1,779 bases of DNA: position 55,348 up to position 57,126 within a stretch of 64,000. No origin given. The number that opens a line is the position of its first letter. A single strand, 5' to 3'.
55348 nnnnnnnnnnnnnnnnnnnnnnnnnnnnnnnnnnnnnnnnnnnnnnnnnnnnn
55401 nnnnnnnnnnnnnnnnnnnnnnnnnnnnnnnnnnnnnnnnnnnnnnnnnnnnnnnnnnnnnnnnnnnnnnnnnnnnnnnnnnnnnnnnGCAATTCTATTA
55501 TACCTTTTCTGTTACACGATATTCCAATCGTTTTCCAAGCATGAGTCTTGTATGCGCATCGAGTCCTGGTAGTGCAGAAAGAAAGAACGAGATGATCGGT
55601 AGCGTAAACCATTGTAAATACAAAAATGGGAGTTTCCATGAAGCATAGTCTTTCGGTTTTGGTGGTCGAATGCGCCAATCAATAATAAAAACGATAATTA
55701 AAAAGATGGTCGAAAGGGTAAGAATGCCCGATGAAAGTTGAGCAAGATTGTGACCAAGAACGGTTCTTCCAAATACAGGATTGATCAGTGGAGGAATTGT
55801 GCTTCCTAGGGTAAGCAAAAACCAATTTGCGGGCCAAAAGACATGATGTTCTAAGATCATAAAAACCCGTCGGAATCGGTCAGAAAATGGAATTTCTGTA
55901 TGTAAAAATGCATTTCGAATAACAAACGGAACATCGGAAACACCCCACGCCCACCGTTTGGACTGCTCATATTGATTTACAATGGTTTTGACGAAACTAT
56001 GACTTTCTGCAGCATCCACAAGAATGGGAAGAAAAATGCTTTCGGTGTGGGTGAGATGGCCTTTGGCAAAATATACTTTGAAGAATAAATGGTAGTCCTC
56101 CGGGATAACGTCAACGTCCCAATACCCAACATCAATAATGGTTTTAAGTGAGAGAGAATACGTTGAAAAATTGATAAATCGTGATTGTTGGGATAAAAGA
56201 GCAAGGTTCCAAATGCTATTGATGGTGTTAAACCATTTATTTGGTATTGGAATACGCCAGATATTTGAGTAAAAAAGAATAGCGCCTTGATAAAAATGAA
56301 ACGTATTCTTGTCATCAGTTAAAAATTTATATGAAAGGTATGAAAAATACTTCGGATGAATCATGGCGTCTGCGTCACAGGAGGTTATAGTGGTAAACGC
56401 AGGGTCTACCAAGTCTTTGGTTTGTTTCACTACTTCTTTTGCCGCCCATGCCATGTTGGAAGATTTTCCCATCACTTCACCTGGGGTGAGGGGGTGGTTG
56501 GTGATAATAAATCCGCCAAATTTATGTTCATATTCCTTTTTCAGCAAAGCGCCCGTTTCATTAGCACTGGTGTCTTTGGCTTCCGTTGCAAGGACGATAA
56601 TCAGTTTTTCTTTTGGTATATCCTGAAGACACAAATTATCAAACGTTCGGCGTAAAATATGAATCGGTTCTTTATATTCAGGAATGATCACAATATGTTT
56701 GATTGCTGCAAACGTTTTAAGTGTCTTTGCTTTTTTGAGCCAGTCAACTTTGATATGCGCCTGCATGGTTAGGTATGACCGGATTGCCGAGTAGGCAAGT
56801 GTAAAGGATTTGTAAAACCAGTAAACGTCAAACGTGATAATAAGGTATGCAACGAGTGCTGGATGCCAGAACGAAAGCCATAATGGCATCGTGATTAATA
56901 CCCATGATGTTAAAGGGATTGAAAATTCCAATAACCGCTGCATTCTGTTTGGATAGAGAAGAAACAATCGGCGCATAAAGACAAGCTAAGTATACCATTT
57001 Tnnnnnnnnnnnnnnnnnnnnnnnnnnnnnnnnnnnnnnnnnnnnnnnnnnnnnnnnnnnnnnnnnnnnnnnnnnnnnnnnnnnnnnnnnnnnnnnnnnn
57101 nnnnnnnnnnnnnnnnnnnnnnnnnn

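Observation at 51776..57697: Polyprenyl-phosphate-linked glycan cluster with a processive QxxRW GT2 synthase and a GT-C transferase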

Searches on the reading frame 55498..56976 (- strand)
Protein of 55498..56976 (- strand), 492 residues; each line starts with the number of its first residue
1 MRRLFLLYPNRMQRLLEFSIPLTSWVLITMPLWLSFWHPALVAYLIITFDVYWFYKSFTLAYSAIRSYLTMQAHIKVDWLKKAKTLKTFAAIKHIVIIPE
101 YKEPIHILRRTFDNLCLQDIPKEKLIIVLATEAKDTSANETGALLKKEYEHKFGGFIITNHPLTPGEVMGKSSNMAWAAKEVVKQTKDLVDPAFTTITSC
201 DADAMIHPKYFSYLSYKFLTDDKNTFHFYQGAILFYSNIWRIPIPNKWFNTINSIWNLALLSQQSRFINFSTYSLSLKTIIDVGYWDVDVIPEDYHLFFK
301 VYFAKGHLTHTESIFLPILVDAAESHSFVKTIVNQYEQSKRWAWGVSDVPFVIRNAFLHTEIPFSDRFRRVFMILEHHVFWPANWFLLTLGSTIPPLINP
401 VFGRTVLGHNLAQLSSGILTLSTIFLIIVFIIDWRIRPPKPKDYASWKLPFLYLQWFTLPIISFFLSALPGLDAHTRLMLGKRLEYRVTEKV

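Call 4: search_protein_families(library=pfam, proteins=[window:55498-56976:-], max_evalue=0.01)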
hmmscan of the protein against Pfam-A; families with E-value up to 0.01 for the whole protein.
window:55498-56976:- (492 aa): 1 family
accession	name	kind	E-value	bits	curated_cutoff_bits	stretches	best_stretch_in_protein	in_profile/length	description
PF13632.12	Glyco_trans_2_3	-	7.3e-09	36.2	27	1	197-419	2-183/198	Glycosyl transferase family group 2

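Call 5: search_protein_families(library=ncbifam, proteins=[window:55498-56976:-], max_evalue=0.01)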
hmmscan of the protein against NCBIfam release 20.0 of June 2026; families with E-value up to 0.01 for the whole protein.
window:55498-56976:- (492 aa): 1 family
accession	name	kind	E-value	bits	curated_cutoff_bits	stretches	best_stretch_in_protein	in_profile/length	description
TIGR03937.1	PgaC_IcaA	equivalog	1.1e-06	27.9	422.3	1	278-480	210-392/407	poly-beta-1,6-N-acetyl-D-glucosamine synthase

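Call 7: search_solved_structures(query=window:55498-56976:-, max_evalue=1, show_alignments=2)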
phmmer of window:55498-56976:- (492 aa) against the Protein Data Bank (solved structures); distinct sequences matched with E-value up to 1: 2.
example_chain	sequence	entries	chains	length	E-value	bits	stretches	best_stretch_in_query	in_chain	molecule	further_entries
6yv7_A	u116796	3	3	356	0.58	12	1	93-136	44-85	Glycosyl transferase, family 2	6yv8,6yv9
6yv7_B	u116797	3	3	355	0.58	12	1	93-136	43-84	Glycosyl transferase, family 2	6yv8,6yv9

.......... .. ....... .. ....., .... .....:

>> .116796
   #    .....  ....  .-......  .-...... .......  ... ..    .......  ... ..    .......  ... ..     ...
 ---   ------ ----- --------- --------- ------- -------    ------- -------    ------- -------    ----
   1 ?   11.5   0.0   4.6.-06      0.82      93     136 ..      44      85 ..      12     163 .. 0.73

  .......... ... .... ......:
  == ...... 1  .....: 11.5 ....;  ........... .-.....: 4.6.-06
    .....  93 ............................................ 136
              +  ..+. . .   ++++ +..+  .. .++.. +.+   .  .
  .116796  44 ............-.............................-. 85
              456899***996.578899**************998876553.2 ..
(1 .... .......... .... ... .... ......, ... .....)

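Call 25: find_homologous_proteins(query=window:55498-56976:-, max_evalue=0.001)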
Query window:55498-56976:- (492 aa): 5043 proteins with E <= 0.001 among 8000 candidates; the best 120 are listed.
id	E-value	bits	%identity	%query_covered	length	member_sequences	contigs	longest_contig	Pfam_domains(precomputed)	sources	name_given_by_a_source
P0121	0.0e+0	1023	89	100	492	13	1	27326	PF13632.13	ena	-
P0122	4.4e-290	981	85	100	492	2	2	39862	PF13632.13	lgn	-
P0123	2.6e-287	972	85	100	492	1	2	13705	PF13632.13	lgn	-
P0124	1.4e-286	969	84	100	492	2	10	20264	PF13632.13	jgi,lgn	-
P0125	2.5e-285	965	83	100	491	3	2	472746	PF13632.13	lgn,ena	-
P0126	3.3e-277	938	80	100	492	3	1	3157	PF13632.13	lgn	-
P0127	4.8e-269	911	79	100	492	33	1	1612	PF13632.13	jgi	-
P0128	9.7e-269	910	78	100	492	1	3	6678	PF13632.13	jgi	-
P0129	5.5e-267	904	81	97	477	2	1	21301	PF13632.13,PF13641.13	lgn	-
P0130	4.6e-265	898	78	100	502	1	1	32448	PF13632.13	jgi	-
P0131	4.0e-255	865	75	100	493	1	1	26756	PF13632.13,PF13641.13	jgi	jgi:cellulose synthase/poly-beta-1,6-N-acetylglucosamine synthase-like glycosyltransferase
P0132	3.9e-254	862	74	100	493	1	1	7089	PF13632.13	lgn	-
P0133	8.7e-254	861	78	97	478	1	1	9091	PF13632.13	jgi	-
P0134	1.3e-253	860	75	100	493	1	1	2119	PF13632.13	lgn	-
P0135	4.9e-252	855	73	100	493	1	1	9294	PF13632.13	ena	-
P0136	1.4e-251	854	73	100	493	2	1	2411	PF13632.13,PF13641.13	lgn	-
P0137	2.8e-251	853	75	100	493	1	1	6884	PF13632.13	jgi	-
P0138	7.9e-251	851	73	100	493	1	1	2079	PF13632.13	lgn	-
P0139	8.4e-251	851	74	100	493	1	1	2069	PF13632.13,PF13641.13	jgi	jgi:cellulose synthase/poly-beta-1,6-N-acetylglucosamine synthase-like glycosyltransferase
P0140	1.7e-250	850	75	98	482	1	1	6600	PF13632.13,PF13641.13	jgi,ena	-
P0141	2.5e-250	850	74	100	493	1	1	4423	PF13632.13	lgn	-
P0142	2.9e-250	849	73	100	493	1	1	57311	PF13632.13,PF13641.13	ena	-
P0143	7.2e-249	845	75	98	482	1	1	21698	PF13632.13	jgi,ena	-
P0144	1.2e-248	844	73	97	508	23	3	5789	PF13632.13,PF13641.13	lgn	-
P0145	2.7e-248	843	74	98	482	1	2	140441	PF13632.13,PF13641.13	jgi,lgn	jgi:cellulose synthase/poly-beta-1,6-N-acetylglucosamine synthase-like glycosyltransferase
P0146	1.9e-247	840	73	98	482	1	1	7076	PF13632.13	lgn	-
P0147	2.0e-247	840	73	98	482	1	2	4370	PF13632.13,PF13641.13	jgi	-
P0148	2.5e-247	840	74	98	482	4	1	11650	PF13632.13,PF13641.13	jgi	-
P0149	2.6e-247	840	73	100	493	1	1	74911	PF13632.13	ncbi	ncbi:glycosyltransferase [Patescibacteria group bacterium]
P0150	2.9e-247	839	74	98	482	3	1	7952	PF13632.13,PF13641.13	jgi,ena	-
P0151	5.3e-247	839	74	100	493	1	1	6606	PF13632.13,PF13641.13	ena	-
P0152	1.8e-246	837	72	100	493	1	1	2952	PF13632.13,PF13641.13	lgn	-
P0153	2.4e-246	836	73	98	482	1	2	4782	PF13632.13,PF13641.13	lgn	-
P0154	5.4e-246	835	72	100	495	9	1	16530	PF13632.13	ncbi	-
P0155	8.7e-245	831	71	100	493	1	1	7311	PF13632.13,PF13641.13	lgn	-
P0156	7.1e-244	828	72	100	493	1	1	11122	PF13632.13,PF13641.13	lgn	-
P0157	7.2e-244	828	75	94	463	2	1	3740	PF13632.13,PF13641.13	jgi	jgi:cellulose synthase/poly-beta-1,6-N-acetylglucosamine synthase-like glycosyltransferase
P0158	9.2e-244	828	72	100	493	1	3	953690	PF13632.13,PF13641.13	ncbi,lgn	-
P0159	1.1e-243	828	71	100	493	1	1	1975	PF13632.13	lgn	-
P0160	1.5e-243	827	70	100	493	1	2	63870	PF13632.13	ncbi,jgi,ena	-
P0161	2.2e-243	827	71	100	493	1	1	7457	PF13632.13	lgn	-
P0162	2.5e-243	826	72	100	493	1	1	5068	PF13632.13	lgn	-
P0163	4.9e-243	825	71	100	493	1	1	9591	PF13632.13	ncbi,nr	ncbi:MAG: glycosyltransferase family 2 protein [bacterium]|nr:glycosyltransferase family 2 protein [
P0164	9.7e-243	824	72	100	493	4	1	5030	PF13632.13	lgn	-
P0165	1.1e-242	824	71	100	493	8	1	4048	PF13632.13,PF13641.13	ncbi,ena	ncbi:MAG: glycosyltransferase family 2 protein [Patescibacteria group bacterium]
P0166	6.3e-242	822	70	100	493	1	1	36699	PF13632.13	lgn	-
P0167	8.7e-242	821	73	98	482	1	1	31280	PF13632.13,PF13641.13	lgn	-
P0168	1.0e-241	821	70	100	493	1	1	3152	PF13632.13,PF13641.13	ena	-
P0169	2.6e-241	820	73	98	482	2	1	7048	PF13632.13,PF13641.13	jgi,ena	-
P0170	3.6e-241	819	71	100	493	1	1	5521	PF13632.13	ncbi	ncbi:MAG: glycosyltransferase [Patescibacteria group bacterium]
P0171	1.3e-240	817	71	100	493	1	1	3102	PF13632.13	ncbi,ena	-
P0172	5.0e-240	816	70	100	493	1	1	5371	PF13632.13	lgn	-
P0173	7.7e-240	815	70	100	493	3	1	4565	PF13632.13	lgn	-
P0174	1.3e-239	814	70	100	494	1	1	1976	PF13632.13,PF13641.13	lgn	-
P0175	2.5e-239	813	70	100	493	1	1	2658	PF13632.13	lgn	-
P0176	3.0e-239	813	70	100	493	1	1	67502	PF13632.13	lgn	-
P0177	3.4e-239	813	71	100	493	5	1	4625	PF13632.13,PF00535.33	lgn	-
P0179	5.3e-239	812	70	100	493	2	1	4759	PF13632.13,PF13641.13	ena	-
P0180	5.7e-239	812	70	100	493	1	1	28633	PF13632.13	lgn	-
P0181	7.0e-239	812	69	100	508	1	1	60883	PF13632.13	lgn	-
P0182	7.4e-239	812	69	100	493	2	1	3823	PF13632.13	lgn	-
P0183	1.2e-238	811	70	100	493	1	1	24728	PF13632.13,PF13641.13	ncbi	-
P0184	1.4e-238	811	68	100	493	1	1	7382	PF13632.13,PF13641.13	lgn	-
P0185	1.6e-238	811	70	100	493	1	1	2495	PF13632.13,PF13641.13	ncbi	-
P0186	1.6e-238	811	70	100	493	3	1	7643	PF13632.13,PF13641.13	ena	-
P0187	1.7e-238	811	73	94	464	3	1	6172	PF13632.13,PF13641.13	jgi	-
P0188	2.3e-238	810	69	100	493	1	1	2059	PF13632.13,PF13641.13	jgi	jgi:cellulose synthase/poly-beta-1,6-N-acetylglucosamine synthase-like glycosyltransferase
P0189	2.7e-238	810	71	100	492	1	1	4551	PF13632.13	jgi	-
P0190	3.2e-238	810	69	100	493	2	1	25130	PF13632.13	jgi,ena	-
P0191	4.9e-238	809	70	100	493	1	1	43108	PF13632.13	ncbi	-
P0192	2.8e-237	806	70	100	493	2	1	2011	PF13632.13,PF13641.13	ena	-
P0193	3.2e-237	806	69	100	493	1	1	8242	PF13632.13,PF13641.13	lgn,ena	-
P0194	3.9e-237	806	70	100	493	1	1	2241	PF13632.13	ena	-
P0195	4.5e-237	806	69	100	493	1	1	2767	PF13632.13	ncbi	-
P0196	4.5e-237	806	70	100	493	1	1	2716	PF13632.13,PF13641.13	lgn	-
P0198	7.1e-237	805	70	100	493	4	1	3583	PF13632.13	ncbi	-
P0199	1.0e-236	805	70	100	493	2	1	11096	PF13632.13,PF13641.13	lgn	-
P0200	1.4e-236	804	70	100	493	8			PF13632.13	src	-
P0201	1.5e-236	804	69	100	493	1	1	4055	PF13632.13,PF13641.13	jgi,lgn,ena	-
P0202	1.8e-236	804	69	100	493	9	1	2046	PF13632.13,PF13641.13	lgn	-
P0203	2.9e-236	803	69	100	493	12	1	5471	PF13632.13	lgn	-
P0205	4.5e-236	803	71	100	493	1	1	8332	PF13632.13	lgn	-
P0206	4.8e-236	802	68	100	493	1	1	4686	PF13632.13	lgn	-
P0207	5.0e-236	802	69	100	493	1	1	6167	PF13632.13,PF13641.13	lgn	-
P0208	5.1e-236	802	69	99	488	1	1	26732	PF13632.13,PF13641.13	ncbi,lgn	-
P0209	5.6e-236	802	69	100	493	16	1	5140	PF13632.13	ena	-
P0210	6.7e-236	802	68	100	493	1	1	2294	PF13632.13,PF13641.13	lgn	-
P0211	8.4e-236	802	72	98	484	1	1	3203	PF13632.13,PF13641.13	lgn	-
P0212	8.5e-236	802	69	100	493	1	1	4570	PF13632.13,PF13641.13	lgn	-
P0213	8.8e-236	802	68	100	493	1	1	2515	PF13632.13,PF13641.13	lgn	-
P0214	9.1e-236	802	69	100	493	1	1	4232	PF13632.13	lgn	-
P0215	9.1e-236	801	68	100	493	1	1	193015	PF13632.13,PF13641.13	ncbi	-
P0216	9.4e-236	801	69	100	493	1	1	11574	PF13632.13,PF13641.13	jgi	jgi:cellulose synthase/poly-beta-1,6-N-acetylglucosamine synthase-like glycosyltransferase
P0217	1.5e-235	801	69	100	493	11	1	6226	PF13632.13,PF13641.13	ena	-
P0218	1.6e-235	801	70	100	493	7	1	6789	PF13632.13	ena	-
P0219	1.6e-235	801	70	100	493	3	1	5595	PF13632.13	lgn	-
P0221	1.8e-235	801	70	100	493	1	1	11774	PF13632.13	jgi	jgi:cellulose synthase/poly-beta-1,6-N-acetylglucosamine synthase-like glycosyltransferase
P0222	1.9e-235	800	69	100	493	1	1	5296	PF13632.13,PF13641.13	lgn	-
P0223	2.0e-235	800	69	100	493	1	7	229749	PF13632.13,PF13641.13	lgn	-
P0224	2.6e-235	800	68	100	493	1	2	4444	PF13632.13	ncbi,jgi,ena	-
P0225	4.0e-235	799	70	100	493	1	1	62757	PF13632.13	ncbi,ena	-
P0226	4.4e-235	799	70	100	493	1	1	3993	PF13632.13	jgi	jgi:cellulose synthase/poly-beta-1,6-N-acetylglucosamine synthase-like glycosyltransferase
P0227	4.7e-235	799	69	100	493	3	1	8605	PF13632.13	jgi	jgi:cellulose synthase/poly-beta-1,6-N-acetylglucosamine synthase-like glycosyltransferase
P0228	5.7e-235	799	69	100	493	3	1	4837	PF13632.13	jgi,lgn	jgi:cellulose synthase/poly-beta-1,6-N-acetylglucosamine synthase-like glycosyltransferase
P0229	6.8e-235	799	69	100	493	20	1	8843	PF13632.13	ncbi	-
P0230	7.2e-235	799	69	100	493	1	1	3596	PF13632.13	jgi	-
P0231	8.0e-235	798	69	100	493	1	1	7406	PF13632.13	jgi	-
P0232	8.4e-235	798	67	100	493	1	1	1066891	PF13632.13,PF13641.13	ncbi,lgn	-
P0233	1.5e-234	797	68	100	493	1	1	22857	PF13632.13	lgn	-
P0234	1.5e-234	797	70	100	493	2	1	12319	PF13632.13,PF13641.13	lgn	-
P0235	1.5e-234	797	69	100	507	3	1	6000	PF13632.13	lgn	-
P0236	2.1e-234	797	69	100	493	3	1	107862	PF13632.13,PF13641.13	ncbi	ncbi:MAG: glycosyltransferase family 2 protein [Patescibacteria group bacterium]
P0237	2.1e-234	797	68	100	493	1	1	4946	PF13632.13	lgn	-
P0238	2.8e-234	797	70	100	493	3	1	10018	PF13632.13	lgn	-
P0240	4.3e-234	796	70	100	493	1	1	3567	PF13632.13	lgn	-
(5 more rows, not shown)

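Call 45: predict_structure(alignment_id=A2)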
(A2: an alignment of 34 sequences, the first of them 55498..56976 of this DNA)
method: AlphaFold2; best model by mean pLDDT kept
length: 492 residues; sequences in the alignment: 34
mean_pLDDT: 67.0   pTM: 0.65
mean pLDDT of the five models: 67.0, 66.0, 63.1, 61.6, 60.6
residues with pLDDT >= 90: 62; 70-90: 184; 50-70: 106; < 50: 140
segments of 3 or more residues with pLDDT < 50: 233-262, 289-292, 316-344, 418-423, 425-427, 429-492
pLDDT, mean of each block of 10 residues (from residue 1): 85 82 75 75 70 59 55 78 93 89 80 88 92 86 93 92 73 79 86 87 64 91 86 42 37 39 50 82 70 67 84 55 39 47 58 83 82 73 61 63 61 52 47 41 43 41 43 37 34 36
secondary structure, 60 per line:
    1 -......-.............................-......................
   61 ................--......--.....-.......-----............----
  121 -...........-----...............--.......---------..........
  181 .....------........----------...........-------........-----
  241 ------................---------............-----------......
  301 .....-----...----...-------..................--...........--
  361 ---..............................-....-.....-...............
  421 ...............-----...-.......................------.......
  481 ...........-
elements in order: H2-7 H9-37 H39-76 H79-84 H87-91 E93-99 H105-116 E125-132 H138-152 E155-161 H171-185 E195-199 H210-220 E228-235 H247-262 E272-276 H277-283 H295-305 E311-313 E318-320 H328-345 H348-358 H364-393 H395-398 H400-404 H406-435 H445-467 H474-491

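Call 47: fold_search(model_id=the predicted structure, library=pdb)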
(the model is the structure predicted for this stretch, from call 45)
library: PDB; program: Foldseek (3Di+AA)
matches with E <= 10: 1098; with E <= 0.001: 59
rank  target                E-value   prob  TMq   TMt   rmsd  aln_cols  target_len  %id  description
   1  6yv7_B                1.2e-07  1.00  0.41  0.55  12.3       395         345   13  Mannosyltransferase PcManGT from Pyrobaculum calidifontis (released 2020-07-22)
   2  6yv7_A                5.4e-07  1.00  0.37  0.50  14.3       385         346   14  Mannosyltransferase PcManGT from Pyrobaculum calidifontis (released 2020-07-22)
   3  7sp7_A                1.6e-06  1.00  0.44  0.43  17.2       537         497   11  Chlorella virus hyaluronan synthase inhibited by UDP (released 2022-04-06)
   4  8smm_A                2.2e-06  1.00  0.38  0.37  18.1       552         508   11  Xenopus laevis hyaluronan synthase 1 (released 2024-05-01)
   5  8sne_A                2.9e-06  1.00  0.42  0.43  14.6       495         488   10  Chlorella virus Hyaluronan Synthase bound to GlcA extended GlcNAc primer and UDP (released 2024-05-01)
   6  8smn_A                2.9e-06  1.00  0.35  0.34  18.5       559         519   12  Xenopus laevis hyaluronan synthase 1, nascent HA polymer bound state (released 2024-05-01)
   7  5ej1_A                3.2e-06  1.00  0.44  0.32  15.3       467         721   16  Pre-translocation state of bacterial cellulose synthase (released 2016-03-30)
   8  9yq5_A                3.2e-06  1.00  0.42  0.42  15.2       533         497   10  Chlorella virus hyaluronan synthase bound to an inserted UDP-GlcA (released 2025-12-10)
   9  8snc_A                3.4e-06  1.00  0.46  0.45  14.9       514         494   11  Chlorella virus Hyaluronan Synthase bound to GlcA extended GlcNAc primer (released 2024-05-01)
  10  7sp8_A                4.3e-06  1.00  0.39  0.38  17.1       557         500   10  Chlorella virus Hyaluronan Synthase bound to UDP-GlcNAc (released 2022-04-06)
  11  9yq2_A                8.6e-06  1.00  0.43  0.43  14.5       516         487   11  Chlorella virus hyaluronan synthase bound to DDM (released 2025-12-10)
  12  4p00_A                1.0e-05  1.00  0.42  0.30  15.6       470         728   14  Bacterial Cellulose Synthase in complex with cyclic-di-GMP and UDP (released 2014-04-09)
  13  4hg6_A                1.3e-05  1.00  0.40  0.28  15.9       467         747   15  Structure of a cellulose synthase - cellulose translocation intermediate (released 2012-12-19)
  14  9yq4_A                1.6e-05  1.00  0.45  0.44  16.4       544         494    9  Chlorella virus hyaluronan synthase bound to a proofreading UDP-GlcA (released 2025-12-10)
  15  9b8v_E                3.8e-05  1.00  0.44  0.27  15.7       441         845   14  AlphaFold2 informed cryo-EM model of the E. coli cellulose synthase BcsAG3B6 complex (released 2025-02-19)
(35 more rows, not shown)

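Call 84: search_protein_representatives(protein=window:55498-56976:-)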
Query: 492 residues. Proteins with E-value up to 0.001 (for the whole library): 1911; up to 1e-10: 1190; up to 1e-30: 326. The best 150 are listed.
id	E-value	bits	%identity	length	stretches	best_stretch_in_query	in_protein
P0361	5.1e-198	675.3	60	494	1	2-492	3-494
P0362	5.8e-144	497.0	46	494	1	2-492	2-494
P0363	5.3e-136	470.7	46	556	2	60-492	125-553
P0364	4.9e-131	454.3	45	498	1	13-492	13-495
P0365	1.6e-123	429.5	42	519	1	12-492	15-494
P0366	1.9e-122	426.0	44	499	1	1-491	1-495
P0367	5.4e-120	417.9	41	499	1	2-492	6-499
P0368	2.9e-117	408.9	40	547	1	2-492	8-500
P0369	2.8e-116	405.7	42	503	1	7-492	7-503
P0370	6.0e-114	397.9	42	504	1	7-492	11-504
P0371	2.4e-113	396.0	42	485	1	24-492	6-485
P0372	3.0e-113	395.6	41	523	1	7-492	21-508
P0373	5.5e-111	388.2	41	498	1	8-492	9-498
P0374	5.1e-110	385.0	43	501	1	4-492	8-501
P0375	2.3e-109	382.8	40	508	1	9-492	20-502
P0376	1.1e-107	377.3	40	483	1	21-491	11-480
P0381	1.2e-94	334.3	36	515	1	10-492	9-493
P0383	9.6e-93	328.0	37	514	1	10-491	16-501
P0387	1.6e-89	317.4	34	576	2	92-491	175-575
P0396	3.4e-81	289.9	31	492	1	14-491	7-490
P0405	1.0e-76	275.1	33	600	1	11-491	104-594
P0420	1.4e-70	254.9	28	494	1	10-491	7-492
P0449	5.5e-64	233.1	28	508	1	12-490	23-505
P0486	2.9e-56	207.7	28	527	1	9-491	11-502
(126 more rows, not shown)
